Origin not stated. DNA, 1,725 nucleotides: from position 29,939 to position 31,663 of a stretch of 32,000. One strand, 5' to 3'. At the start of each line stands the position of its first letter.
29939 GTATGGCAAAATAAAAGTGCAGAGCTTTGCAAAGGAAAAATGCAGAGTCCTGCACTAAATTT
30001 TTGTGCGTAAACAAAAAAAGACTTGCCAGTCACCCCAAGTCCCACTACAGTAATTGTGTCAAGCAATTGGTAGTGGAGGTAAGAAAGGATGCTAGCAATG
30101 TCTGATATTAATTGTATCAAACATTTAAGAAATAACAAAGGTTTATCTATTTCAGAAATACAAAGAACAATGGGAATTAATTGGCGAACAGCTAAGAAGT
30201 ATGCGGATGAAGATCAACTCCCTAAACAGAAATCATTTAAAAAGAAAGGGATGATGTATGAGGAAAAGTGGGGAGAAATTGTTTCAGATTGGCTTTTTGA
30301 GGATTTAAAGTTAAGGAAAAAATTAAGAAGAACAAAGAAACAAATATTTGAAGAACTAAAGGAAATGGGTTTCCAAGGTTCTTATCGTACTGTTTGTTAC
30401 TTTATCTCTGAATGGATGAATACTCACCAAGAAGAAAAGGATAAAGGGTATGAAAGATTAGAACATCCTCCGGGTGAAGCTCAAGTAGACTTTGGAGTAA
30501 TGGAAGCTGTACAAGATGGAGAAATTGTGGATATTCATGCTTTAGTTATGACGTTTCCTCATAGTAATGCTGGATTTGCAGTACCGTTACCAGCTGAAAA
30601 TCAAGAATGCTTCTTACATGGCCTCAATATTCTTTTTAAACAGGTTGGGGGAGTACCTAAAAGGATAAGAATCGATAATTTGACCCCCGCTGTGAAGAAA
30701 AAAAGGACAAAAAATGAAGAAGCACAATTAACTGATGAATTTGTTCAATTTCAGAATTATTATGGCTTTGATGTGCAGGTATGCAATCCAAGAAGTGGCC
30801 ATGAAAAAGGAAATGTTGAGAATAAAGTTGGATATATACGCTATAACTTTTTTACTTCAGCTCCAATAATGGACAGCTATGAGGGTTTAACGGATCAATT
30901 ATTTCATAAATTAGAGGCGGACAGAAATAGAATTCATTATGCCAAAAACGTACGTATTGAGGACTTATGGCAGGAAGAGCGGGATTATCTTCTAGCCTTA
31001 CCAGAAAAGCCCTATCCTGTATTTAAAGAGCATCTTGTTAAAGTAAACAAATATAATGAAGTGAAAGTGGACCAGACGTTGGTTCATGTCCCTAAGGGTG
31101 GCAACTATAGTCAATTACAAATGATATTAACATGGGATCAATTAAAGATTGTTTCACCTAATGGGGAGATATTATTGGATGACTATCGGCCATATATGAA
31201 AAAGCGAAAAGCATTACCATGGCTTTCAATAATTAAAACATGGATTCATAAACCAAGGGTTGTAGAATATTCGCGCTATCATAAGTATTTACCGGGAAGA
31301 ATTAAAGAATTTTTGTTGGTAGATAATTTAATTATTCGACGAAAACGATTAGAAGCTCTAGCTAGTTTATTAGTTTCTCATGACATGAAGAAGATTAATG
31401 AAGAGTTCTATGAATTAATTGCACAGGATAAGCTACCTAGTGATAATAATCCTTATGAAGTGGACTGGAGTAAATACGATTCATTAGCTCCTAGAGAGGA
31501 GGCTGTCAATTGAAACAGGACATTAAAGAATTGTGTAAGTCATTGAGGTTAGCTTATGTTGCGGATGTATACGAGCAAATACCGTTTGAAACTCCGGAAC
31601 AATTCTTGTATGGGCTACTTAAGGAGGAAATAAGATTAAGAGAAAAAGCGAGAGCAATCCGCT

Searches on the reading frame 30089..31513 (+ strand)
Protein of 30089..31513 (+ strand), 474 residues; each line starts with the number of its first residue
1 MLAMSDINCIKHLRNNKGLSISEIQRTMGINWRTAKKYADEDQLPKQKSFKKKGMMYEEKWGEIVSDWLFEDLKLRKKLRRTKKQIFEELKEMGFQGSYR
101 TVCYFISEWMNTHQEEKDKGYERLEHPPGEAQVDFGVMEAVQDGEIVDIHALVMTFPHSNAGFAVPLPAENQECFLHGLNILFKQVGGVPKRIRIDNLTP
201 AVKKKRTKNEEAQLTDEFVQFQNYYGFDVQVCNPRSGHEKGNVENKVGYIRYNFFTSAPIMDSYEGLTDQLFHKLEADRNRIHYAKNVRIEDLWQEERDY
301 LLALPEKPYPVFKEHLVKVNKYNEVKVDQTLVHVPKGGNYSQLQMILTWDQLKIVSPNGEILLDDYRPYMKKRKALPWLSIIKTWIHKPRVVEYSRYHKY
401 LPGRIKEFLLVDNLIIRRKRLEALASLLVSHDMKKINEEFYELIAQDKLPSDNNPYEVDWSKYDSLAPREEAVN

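Call 37: search_protein_families(library=ncbifam, proteins=[window:30089-31513:+], max_evalue=0.001)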
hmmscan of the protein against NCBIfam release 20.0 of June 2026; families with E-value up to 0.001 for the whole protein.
window:30089-31513:+ (474 aa): 2 families
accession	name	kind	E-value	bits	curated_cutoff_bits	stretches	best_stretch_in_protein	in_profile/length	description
NF033546.1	transpos_IS21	equivalog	7.2e-72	242.4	160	1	13-306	3-294/294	IS21 family transposase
NF033577.2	transpos_IS481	equivalog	4.2e-08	33.1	224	1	15-270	10-258/284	IS481 family transposase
